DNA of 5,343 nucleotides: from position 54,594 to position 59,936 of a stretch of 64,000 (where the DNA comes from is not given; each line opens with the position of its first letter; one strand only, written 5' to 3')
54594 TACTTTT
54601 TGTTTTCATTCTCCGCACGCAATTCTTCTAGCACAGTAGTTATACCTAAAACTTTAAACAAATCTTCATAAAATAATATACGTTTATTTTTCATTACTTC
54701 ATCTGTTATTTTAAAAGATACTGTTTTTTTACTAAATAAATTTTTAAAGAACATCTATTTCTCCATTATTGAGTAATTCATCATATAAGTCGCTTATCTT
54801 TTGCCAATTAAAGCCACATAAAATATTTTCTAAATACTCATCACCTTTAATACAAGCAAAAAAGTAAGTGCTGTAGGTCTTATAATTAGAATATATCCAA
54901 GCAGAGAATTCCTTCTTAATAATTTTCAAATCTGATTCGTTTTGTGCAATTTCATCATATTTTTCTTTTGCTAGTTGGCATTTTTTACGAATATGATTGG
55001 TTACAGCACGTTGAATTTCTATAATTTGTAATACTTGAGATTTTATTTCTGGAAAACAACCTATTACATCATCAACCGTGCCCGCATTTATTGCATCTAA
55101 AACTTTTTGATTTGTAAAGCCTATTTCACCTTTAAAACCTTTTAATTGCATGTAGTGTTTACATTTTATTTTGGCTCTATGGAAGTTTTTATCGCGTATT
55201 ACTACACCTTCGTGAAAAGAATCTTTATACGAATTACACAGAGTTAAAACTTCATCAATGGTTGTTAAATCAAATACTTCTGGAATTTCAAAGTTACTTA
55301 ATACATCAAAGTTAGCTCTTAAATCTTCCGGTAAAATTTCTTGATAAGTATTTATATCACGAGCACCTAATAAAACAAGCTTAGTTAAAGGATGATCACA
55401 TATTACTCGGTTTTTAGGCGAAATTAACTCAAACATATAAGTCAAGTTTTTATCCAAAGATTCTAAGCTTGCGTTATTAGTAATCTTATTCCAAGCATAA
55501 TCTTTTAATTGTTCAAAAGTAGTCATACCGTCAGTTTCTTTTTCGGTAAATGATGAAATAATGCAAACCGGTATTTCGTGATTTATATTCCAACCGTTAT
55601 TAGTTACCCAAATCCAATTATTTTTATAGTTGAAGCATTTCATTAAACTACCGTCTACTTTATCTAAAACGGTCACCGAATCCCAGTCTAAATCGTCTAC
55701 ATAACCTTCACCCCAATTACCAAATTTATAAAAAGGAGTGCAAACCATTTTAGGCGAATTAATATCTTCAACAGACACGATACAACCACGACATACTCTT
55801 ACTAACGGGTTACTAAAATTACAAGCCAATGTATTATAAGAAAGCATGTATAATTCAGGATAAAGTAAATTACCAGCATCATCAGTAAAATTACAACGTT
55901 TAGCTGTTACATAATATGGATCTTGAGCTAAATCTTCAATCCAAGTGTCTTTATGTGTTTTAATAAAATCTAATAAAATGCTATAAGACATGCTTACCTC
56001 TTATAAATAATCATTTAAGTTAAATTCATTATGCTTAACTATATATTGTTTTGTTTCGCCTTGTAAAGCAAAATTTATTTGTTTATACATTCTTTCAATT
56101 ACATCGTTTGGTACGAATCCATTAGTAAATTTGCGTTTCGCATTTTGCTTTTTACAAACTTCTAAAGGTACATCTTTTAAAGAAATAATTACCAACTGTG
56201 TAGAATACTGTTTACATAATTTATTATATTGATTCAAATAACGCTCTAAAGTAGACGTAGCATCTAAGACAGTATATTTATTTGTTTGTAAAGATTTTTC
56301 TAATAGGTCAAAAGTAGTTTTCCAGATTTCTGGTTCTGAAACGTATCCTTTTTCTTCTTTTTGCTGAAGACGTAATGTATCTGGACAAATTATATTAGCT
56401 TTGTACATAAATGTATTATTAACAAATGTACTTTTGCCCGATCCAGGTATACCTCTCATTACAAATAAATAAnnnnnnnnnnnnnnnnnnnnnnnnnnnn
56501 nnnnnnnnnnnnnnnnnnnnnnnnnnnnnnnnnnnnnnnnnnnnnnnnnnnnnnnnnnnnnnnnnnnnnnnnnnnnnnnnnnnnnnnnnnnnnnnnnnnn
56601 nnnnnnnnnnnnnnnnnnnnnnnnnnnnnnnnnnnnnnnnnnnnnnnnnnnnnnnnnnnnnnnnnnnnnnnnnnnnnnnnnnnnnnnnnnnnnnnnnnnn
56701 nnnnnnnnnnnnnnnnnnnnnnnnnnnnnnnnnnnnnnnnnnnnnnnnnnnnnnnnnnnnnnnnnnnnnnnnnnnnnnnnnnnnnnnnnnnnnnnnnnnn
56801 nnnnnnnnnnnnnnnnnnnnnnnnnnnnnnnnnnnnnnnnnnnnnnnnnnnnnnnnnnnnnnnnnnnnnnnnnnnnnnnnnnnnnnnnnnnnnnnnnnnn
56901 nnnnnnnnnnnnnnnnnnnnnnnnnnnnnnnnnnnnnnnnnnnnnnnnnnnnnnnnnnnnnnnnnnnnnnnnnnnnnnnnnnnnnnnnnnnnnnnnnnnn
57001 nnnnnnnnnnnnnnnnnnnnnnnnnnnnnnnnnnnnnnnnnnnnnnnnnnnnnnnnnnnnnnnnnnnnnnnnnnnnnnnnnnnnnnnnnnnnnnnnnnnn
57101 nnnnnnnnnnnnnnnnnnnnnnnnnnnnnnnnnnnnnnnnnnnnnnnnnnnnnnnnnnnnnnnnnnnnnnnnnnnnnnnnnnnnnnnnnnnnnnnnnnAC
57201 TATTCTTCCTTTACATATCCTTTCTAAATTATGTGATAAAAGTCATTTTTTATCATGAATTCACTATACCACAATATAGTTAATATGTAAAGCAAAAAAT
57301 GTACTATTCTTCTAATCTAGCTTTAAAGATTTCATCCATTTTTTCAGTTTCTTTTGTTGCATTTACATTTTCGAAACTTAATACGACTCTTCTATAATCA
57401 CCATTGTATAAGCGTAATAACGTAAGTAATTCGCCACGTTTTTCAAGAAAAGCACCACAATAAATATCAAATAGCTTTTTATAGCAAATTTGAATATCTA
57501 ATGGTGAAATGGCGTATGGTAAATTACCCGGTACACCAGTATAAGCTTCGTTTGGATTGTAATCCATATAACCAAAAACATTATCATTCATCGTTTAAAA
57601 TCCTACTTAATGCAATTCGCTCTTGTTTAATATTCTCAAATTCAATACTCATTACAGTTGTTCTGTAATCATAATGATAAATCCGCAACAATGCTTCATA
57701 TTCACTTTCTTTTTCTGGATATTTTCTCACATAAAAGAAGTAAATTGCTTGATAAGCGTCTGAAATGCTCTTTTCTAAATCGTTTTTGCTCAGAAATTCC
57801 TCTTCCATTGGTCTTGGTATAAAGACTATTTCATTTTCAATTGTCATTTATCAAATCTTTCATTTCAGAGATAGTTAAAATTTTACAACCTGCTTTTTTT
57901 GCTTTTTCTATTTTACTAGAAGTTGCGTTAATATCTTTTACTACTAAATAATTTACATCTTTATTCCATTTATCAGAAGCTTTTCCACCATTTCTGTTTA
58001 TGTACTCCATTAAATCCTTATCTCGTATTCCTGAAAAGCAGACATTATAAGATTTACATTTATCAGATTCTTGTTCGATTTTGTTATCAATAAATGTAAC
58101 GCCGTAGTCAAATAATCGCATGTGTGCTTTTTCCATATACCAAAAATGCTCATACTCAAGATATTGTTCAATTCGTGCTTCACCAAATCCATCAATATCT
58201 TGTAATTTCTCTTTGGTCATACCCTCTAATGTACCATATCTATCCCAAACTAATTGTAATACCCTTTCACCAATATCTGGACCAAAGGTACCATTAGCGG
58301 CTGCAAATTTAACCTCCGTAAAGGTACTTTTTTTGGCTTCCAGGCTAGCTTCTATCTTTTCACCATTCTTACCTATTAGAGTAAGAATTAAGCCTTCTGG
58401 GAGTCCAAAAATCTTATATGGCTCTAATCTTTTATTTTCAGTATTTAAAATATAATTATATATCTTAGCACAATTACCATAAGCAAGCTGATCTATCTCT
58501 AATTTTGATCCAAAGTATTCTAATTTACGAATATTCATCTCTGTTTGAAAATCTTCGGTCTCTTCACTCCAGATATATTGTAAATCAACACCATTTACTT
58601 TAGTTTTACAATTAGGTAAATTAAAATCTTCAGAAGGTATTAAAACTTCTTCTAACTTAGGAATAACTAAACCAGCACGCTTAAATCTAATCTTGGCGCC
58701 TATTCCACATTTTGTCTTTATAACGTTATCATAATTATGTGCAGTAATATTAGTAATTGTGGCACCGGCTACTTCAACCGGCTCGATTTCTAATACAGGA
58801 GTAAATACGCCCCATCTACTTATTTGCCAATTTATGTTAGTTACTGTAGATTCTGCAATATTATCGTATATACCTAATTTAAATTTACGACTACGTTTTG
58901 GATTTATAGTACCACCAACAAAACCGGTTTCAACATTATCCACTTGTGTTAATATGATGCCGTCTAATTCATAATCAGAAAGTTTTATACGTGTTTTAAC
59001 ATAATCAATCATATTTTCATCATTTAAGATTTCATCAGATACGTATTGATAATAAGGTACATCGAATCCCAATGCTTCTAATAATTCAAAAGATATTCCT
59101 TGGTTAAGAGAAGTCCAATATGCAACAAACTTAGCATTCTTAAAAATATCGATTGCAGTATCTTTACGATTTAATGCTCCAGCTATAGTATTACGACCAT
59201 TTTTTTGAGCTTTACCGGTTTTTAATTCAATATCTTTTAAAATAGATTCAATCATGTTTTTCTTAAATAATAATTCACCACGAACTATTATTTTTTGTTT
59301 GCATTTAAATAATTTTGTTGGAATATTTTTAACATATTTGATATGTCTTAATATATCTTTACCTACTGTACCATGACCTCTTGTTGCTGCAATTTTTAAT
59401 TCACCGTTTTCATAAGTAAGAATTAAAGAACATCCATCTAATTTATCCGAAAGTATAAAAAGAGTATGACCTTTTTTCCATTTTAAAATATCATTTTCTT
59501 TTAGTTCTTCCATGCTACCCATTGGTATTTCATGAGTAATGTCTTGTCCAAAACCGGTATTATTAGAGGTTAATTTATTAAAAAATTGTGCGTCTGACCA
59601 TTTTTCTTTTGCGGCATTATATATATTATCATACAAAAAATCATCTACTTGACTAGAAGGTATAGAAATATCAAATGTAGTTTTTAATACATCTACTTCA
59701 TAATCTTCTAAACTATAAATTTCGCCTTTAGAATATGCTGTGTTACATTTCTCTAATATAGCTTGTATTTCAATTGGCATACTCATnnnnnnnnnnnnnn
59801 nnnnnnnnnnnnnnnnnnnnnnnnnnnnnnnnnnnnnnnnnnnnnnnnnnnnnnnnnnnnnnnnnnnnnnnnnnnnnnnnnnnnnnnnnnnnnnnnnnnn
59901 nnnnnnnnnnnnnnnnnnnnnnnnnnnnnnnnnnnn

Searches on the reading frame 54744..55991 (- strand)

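Call 95: search_protein_families(library=phrogs, proteins=[window:54744-55991:-], max_evalue=0.00001)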
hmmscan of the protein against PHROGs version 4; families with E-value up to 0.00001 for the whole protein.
window:54744-55991:- (415 aa): 1 family
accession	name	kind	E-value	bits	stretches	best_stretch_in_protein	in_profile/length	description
phrog_562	-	tail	7.1e-46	157.8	1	32-392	20-358/377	RNA ligase and tail fiber protein attachment catalyst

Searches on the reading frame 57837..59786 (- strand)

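Call 94: search_protein_families(library=phrogs, proteins=[window:57837-59786:-], max_evalue=0.00001)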
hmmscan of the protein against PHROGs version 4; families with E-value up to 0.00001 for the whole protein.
window:57837-59786:- (649 aa): 4 families
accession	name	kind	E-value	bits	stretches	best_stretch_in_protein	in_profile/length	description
phrog_3869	-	DNA, RNA and nucleotide metabolism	1.6e-103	348.4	1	45-646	29-653/656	NAD-dependent DNA ligase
phrog_3359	-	DNA, RNA and nucleotide metabolism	4.4e-33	115.9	1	7-381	4-322/325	NAD-dependent DNA ligase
phrog_3498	-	DNA, RNA and nucleotide metabolism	3.8e-10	41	1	391-647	10-254/256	NAD-dependent DNA ligase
phrog_2561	-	DNA, RNA and nucleotide metabolism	1.4e-06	29.7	1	504-646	15-160/167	DNA ligase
